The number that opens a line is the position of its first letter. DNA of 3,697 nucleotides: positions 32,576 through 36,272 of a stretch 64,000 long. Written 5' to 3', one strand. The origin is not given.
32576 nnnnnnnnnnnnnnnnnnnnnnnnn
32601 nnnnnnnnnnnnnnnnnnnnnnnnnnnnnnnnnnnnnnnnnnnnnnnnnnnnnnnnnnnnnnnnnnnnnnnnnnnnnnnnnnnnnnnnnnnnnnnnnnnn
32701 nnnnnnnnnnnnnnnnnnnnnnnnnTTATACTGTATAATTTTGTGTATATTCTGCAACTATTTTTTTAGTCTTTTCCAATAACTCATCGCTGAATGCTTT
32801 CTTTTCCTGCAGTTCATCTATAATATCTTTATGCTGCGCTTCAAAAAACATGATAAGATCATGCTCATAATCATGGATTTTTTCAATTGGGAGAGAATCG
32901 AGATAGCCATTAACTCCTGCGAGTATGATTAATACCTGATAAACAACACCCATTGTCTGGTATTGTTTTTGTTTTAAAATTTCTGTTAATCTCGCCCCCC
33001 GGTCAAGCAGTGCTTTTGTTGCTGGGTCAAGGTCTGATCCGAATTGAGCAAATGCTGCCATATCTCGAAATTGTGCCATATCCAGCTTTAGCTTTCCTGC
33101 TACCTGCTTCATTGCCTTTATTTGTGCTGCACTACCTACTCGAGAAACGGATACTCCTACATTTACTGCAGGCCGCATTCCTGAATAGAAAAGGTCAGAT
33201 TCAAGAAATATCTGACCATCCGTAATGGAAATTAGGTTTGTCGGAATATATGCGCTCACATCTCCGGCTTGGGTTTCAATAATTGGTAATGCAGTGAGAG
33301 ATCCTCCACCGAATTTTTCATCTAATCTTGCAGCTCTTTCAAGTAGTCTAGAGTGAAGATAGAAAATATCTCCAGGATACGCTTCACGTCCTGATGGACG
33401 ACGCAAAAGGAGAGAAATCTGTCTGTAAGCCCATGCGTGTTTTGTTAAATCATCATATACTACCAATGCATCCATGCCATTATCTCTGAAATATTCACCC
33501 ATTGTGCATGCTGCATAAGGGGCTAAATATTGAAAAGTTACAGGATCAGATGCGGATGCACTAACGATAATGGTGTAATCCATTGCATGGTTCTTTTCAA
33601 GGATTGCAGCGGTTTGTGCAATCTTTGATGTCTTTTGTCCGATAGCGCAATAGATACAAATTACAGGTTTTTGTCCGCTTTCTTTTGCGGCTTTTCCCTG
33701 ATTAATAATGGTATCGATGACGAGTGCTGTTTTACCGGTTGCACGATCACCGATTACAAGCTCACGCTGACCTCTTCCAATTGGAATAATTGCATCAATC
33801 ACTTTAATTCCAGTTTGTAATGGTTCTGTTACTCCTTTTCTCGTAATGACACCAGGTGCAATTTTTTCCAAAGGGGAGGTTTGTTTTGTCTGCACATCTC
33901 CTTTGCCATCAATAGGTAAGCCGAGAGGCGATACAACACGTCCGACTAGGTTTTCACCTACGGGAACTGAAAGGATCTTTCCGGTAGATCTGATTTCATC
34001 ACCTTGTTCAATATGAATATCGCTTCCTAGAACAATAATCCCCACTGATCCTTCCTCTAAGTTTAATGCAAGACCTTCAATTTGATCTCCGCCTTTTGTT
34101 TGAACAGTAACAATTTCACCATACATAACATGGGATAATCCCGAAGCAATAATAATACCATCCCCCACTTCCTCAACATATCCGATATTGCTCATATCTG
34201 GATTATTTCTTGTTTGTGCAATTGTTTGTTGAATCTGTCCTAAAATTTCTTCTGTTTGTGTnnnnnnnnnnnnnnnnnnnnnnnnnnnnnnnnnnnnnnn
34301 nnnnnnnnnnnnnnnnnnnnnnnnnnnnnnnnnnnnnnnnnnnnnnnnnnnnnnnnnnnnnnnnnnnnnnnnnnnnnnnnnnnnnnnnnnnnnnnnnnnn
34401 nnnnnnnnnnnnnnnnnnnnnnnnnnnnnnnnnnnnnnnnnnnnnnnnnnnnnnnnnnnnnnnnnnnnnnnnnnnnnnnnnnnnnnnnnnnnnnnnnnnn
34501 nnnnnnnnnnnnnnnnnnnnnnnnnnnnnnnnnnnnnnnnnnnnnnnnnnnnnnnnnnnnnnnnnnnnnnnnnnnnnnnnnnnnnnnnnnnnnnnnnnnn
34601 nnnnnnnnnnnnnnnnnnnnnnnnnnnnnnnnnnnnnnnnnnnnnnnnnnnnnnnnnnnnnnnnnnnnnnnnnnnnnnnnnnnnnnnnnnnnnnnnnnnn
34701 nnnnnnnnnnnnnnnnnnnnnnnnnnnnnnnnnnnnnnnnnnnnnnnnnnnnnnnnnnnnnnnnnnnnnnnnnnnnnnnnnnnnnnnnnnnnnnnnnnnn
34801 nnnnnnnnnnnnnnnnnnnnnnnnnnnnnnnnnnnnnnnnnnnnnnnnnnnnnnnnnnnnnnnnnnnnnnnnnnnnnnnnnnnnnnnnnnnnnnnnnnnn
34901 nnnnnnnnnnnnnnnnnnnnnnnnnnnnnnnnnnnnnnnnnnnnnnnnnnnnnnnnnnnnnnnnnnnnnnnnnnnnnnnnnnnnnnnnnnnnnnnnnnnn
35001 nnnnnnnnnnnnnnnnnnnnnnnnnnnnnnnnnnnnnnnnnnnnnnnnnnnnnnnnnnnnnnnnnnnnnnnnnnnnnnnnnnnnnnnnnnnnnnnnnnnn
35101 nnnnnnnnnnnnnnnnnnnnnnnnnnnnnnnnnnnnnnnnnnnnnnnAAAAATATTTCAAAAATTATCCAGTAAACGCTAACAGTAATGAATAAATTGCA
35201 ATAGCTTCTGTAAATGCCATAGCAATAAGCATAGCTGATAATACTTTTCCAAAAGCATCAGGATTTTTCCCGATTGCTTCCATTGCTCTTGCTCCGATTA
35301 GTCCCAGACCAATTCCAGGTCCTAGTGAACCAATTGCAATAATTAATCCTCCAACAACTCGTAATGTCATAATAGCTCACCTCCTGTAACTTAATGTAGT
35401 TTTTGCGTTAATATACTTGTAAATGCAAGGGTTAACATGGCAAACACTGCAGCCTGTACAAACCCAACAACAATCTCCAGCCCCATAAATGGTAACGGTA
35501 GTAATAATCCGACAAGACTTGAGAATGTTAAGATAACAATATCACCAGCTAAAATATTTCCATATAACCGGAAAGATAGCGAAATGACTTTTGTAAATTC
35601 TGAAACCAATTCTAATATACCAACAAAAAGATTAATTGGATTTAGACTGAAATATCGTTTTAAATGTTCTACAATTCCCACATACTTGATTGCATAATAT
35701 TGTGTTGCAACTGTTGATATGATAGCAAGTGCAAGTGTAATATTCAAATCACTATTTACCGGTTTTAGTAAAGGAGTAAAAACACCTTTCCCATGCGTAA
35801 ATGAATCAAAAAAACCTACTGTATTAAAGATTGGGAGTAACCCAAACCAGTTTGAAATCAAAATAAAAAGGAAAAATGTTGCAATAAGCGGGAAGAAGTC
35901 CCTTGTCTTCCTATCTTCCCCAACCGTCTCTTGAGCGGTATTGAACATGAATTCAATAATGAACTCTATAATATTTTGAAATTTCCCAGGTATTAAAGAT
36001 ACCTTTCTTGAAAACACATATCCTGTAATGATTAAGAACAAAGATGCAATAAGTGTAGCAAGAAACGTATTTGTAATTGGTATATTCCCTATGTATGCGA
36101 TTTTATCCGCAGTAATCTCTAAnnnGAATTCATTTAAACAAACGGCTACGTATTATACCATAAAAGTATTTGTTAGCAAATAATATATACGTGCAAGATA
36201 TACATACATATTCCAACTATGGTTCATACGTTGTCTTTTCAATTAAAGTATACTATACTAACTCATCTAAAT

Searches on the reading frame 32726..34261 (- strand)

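Call 15: search_protein_families(library=ncbifam, proteins=[window:32726-34261:-], max_evalue=0.00001)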
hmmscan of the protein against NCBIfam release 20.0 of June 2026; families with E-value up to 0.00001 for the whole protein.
window:32726-34261:- (511 aa): 32 families (the best 25 are shown)
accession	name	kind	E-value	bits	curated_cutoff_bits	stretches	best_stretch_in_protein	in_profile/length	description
TIGR00962.1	atpA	equivalog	2.5e-227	755.6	484.45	1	2-510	3-502/503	F0F1 ATP synthase subunit alpha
NF009884.0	PRK13343.1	equivalog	6.8e-203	674.9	554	1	2-509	6-502/507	F0F1 ATP synthase subunit alpha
TIGR03324.1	alt_F1F0_F1_al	exception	2.3e-180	600.5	750.5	1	4-502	6-493/497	alternate F1F0 ATPase, F1 subunit alpha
NF045863.1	glide_MMOB1660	exception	1.3e-124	417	600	1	30-458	4-426/515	MMOB1660 family gliding motility ATPase complex subunit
NF005523.0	PRK07165.1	equivalog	1.6e-96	324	414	1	29-506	7-476/509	ATP F0F1 synthase subunit alpha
NF045936.2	MSC_0619_alpha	exception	3.6e-90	303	520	1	54-442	26-407/505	MSC_0619 family F1-like ATPase alpha subunit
TIGR02546.1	III_secr_ATP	equivalog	1.9e-58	198.2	604.75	1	25-436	5-408/423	type III secretion system ATPase SctN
TIGR03496.1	FliI_clade1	equivalog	3.1e-55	187.7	619.1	1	27-436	1-401/414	flagellar protein export ATPase FliI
TIGR03498.1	FliI_clade3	equivalog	2.8e-52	177.8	587.45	1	27-436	1-404/418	flagellar protein export ATPase FliI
TIGR01026.1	fliI_yscN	subfamily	3.8e-52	177.5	379.5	1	9-431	7-420/440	FliI/YscN family ATPase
TIGR03497.1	FliI_clade2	equivalog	4.7e-51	174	629.8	1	27-433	1-396/413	flagellar protein export ATPase FliI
NF003235.0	PRK04196.1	subfamily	7.7e-51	173.2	349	1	28-379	8-356/462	V-type ATP synthase subunit B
NF006575.0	PRK09099.1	subfamily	7.2e-49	166.7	706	1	12-433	12-424/443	type III secretion system ATPase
NF005391.0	PRK06936.1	equivalog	9.2e-47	159.8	657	1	6-434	7-422/439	type III secretion system ATPase SctN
TIGR01041.1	ATP_syn_B_arch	equivalog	3e-46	157.8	844.65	1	29-377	5-350/458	ATP synthase subunit B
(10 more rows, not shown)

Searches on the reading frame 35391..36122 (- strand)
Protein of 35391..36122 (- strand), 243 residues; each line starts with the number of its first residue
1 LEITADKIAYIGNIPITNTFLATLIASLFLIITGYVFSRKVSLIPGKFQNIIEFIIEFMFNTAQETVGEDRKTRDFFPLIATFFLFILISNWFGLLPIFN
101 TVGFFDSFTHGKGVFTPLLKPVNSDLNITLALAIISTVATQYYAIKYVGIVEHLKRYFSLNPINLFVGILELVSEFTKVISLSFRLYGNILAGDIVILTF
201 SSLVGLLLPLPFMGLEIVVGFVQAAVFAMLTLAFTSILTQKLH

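Call 105: search_protein_families(library=pfam, proteins=[window:35391-36122:-], max_evalue=0.001)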
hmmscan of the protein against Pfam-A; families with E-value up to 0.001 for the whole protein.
window:35391-36122:- (243 aa): 1 family
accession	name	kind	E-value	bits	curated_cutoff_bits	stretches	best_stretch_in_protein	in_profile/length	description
PF00119.25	ATP-synt_A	-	8.7e-45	153.7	33.9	1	22-235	3-216/217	ATP synthase A chain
